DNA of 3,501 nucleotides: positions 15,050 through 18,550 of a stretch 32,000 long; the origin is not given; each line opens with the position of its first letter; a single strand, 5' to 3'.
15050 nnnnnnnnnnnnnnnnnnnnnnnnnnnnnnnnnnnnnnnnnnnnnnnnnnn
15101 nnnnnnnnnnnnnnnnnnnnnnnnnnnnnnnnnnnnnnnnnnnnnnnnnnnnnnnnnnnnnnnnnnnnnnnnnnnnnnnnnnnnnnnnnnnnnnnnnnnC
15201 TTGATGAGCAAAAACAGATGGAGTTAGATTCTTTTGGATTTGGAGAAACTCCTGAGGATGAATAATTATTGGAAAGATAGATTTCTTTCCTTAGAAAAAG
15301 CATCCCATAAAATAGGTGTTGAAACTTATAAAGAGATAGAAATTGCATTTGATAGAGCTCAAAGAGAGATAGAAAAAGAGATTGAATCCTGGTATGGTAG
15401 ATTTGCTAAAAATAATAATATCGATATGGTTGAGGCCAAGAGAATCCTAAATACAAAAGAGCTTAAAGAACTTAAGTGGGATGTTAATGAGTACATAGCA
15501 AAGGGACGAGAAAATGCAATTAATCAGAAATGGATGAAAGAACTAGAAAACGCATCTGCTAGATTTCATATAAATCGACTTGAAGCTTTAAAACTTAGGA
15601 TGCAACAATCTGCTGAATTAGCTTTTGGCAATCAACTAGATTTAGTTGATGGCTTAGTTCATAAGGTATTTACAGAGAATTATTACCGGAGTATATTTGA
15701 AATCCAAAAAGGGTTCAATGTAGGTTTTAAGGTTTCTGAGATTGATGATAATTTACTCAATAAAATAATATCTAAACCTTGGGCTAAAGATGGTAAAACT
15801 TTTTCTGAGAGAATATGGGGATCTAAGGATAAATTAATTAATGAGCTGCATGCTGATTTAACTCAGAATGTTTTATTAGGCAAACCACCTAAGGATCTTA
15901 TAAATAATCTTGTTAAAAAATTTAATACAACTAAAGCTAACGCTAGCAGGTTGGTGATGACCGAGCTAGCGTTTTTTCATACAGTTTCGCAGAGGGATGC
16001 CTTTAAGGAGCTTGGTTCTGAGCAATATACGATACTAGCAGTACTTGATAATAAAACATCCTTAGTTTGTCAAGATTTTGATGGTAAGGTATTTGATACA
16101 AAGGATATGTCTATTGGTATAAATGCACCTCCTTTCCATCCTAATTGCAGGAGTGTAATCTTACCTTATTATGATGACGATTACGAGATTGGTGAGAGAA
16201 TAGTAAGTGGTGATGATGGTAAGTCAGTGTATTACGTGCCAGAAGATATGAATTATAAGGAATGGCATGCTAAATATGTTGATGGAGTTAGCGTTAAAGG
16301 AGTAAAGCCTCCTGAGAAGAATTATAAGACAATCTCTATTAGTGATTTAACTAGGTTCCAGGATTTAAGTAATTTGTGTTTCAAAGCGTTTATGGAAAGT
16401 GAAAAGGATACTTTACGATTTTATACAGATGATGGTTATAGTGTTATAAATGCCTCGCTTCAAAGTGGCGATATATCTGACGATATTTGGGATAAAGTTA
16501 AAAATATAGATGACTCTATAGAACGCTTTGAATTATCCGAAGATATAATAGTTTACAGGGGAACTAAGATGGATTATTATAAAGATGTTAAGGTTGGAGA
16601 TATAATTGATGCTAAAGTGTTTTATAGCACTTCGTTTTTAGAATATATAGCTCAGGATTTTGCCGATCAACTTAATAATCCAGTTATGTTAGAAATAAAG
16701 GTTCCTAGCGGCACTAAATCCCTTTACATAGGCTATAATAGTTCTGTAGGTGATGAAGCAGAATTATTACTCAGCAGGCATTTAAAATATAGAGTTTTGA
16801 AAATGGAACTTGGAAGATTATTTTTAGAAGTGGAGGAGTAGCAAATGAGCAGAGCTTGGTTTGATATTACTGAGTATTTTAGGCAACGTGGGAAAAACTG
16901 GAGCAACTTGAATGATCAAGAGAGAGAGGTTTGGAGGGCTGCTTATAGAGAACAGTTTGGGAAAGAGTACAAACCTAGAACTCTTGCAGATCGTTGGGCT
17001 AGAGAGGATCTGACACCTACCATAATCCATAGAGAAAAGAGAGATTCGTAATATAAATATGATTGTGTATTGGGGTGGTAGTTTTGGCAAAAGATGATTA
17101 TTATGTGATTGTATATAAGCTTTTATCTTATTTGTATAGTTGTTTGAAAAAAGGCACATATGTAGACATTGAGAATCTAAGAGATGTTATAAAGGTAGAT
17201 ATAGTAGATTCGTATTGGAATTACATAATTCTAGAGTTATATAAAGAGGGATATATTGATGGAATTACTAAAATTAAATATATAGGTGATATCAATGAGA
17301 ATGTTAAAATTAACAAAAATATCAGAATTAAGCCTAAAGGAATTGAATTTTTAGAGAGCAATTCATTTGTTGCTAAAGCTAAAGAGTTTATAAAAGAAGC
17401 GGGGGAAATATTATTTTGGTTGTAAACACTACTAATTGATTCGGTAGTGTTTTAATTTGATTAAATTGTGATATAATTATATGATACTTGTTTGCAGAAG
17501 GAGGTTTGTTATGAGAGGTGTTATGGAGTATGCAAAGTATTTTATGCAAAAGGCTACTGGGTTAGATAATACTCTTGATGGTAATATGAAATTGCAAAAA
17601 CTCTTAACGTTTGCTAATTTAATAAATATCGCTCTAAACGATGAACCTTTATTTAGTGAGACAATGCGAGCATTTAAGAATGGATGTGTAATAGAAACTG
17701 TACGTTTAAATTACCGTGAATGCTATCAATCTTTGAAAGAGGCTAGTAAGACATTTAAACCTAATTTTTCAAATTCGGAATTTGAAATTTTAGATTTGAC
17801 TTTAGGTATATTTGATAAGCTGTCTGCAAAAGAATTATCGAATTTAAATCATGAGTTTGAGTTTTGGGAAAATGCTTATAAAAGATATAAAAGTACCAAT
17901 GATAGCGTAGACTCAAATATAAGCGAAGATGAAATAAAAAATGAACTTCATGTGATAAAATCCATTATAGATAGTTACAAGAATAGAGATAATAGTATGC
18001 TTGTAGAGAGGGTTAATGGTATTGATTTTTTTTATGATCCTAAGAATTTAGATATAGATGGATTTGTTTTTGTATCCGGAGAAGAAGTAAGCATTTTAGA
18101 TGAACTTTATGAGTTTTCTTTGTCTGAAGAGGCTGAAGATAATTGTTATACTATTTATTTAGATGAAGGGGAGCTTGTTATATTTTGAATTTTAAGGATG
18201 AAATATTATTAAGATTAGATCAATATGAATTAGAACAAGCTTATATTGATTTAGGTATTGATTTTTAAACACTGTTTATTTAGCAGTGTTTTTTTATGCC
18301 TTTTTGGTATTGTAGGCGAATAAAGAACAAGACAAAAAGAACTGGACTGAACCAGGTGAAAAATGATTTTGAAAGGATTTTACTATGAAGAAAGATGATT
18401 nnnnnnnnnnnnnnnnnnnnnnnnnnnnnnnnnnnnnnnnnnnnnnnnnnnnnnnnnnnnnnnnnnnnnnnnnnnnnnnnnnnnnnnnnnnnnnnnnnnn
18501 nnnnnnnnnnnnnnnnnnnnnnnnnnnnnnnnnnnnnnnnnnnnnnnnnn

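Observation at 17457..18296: Insulated Panacea (DUF4065)-domain antitoxin-like gene with no recognisable toxin partner, inside the head module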

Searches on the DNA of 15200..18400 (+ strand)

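Call 6: search_dna_similar(query=window:15200-18400:+, collection=phages, mode=near, max_rows=25)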
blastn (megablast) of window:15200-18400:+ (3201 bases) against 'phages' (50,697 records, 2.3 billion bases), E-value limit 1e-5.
No match.

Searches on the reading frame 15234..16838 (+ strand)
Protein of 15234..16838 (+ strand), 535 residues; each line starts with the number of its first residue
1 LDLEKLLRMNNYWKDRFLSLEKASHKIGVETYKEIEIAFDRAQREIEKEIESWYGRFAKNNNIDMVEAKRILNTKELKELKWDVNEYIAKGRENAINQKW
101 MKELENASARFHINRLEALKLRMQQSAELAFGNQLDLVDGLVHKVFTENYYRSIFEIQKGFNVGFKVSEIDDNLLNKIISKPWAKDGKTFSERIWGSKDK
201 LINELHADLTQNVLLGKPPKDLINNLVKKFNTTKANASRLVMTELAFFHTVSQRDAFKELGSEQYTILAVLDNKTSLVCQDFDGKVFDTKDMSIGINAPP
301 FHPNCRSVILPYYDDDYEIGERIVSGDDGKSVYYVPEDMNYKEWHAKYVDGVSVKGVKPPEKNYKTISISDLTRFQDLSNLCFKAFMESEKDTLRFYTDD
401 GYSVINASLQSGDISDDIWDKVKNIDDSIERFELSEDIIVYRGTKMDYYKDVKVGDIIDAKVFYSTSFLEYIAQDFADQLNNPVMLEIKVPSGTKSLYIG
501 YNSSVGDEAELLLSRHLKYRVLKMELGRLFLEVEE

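Call 4: search_protein_families(library=pfam, proteins=[window:15234-16838:+], max_evalue=0.1)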
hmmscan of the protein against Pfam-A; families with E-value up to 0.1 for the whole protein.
window:15234-16838:+ (535 aa): 3 families
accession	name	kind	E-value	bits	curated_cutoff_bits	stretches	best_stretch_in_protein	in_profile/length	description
PF03496.20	ADPrib_exo_Tox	-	2.9e-23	82.6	23.4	1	387-526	17-178/196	ADP-ribosyltransferase exoenzyme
PF04233.19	Phage_Mu_F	-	6.5e-13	49.8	29.6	1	204-309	2-111/112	Phage Mu protein F like protein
PF01129.24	ART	-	0.072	12.8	22.3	0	440-524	126-203/222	NAD:arginine ADP-ribosyltransferase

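Call 26: search_protein_families(library=ncbifam, proteins=[window:15234-16838:+], max_evalue=0.1)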
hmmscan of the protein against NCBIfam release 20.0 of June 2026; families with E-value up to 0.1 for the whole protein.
window:15234-16838:+ (535 aa): 2 families
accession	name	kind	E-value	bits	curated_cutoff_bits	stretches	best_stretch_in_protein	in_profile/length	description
TIGR01641.1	phageSPP1_gp7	domain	8.3e-27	93.7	39.65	1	206-311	2-107/109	minor capsid protein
NF011780.0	PRK15244.1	equivalog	0.087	11.4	1133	0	392-414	396-418/591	SPI-2 type III secretion system effector NAD(+)--protein-arginine ADP-ribosyltransferase SpvB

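Call 78: search_protein_families(library=padloc, proteins=[window:15234-16838:+], max_evalue=0.01)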
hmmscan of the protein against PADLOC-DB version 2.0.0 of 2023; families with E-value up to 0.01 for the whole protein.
window:15234-16838:+ (535 aa): 0 families

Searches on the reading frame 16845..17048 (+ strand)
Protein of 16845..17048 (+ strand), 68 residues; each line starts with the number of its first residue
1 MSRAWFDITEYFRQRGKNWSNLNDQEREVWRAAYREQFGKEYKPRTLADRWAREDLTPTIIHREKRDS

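Call 4: search_protein_families(library=pfam, proteins=[window:16845-17048:+], max_evalue=0.1)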
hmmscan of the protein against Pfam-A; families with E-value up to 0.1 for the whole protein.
window:16845-17048:+ (68 aa): 0 families

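Call 5: search_protein_families(library=phrogs, proteins=[window:16845-17048:+], max_evalue=0.1)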
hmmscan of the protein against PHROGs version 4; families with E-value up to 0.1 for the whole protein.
window:16845-17048:+ (68 aa): 2 families
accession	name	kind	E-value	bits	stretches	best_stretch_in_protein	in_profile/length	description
phrog_28390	-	unknown function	1.3e-51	173.9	1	1-68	1-68/68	-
phrog_6362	-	unknown function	0.093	13.7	0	17-45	12-41/65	-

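Call 26: search_protein_families(library=ncbifam, proteins=[window:16845-17048:+], max_evalue=0.1)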
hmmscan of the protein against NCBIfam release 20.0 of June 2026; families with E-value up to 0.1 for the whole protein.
window:16845-17048:+ (68 aa): 0 families

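Call 78: search_protein_families(library=padloc, proteins=[window:16845-17048:+], max_evalue=0.01)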
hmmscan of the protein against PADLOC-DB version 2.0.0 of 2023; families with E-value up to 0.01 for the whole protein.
window:16845-17048:+ (68 aa): 0 families

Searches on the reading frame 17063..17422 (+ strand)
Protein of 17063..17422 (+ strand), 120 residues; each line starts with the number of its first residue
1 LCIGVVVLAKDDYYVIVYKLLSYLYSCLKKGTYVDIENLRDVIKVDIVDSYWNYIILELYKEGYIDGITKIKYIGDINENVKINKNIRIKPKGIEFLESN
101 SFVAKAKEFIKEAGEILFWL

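Call 4: search_protein_families(library=pfam, proteins=[window:17063-17422:+], max_evalue=0.1)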
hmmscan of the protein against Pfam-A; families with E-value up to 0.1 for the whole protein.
window:17063-17422:+ (120 aa): 3 families
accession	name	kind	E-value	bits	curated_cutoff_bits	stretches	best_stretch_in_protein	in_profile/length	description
PF09639.16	YjcQ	-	2e-13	50.8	23.3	1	18-113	1-92/95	YjcQ protein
PF18349.7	PAZ_4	-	0.053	13.9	25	1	83-110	13-40/93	PAZ domain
PF21664.2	TBPIP_C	-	0.054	13.9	27.2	1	23-59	45-82/115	TBP-interacting protein, C-terminal domain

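Call 5: search_protein_families(library=phrogs, proteins=[window:17063-17422:+], max_evalue=0.1)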
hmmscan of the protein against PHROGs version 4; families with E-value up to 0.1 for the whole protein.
window:17063-17422:+ (120 aa): 1 family
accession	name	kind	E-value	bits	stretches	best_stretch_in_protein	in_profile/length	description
phrog_3675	-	unknown function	1.8e-33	115.7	1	9-119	1-109/110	-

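Call 26: search_protein_families(library=ncbifam, proteins=[window:17063-17422:+], max_evalue=0.1)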
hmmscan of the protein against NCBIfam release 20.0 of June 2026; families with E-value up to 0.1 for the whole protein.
window:17063-17422:+ (120 aa): 0 families

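Call 78: search_protein_families(library=padloc, proteins=[window:17063-17422:+], max_evalue=0.01)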
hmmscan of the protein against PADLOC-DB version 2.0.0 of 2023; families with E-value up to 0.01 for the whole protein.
window:17063-17422:+ (120 aa): 0 families
